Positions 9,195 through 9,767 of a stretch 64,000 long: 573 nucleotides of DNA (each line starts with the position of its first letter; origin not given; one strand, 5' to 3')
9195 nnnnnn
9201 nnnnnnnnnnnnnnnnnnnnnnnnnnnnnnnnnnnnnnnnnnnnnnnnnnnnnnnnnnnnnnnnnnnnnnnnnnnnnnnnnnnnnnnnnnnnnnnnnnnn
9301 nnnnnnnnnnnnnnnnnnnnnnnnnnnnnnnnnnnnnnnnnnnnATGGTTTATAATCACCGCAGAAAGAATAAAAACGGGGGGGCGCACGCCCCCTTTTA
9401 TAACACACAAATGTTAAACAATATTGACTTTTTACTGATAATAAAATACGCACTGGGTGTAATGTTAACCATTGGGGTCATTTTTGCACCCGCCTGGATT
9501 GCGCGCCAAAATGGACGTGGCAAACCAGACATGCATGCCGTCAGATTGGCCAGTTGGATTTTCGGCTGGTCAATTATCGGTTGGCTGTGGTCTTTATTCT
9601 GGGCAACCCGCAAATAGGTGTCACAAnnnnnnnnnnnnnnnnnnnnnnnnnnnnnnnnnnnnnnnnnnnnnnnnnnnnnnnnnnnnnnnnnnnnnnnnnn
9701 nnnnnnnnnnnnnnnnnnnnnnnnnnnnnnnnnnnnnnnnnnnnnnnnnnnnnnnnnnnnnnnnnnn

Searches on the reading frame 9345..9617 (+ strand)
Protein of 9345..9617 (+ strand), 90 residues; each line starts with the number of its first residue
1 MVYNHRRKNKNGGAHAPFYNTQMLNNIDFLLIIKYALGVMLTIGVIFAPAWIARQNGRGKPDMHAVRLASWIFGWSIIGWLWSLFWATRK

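Call 70: search_protein_families(library=pfam, proteins=[window:9345-9617:+], max_evalue=0.01)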
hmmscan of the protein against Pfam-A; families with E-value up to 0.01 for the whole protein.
window:9345-9617:+ (90 aa): 1 family
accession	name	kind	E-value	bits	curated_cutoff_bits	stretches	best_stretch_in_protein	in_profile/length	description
PF14373.11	Imm_superinfect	-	2.1e-06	27.9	27.9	1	46-87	2-41/42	Superinfection immunity protein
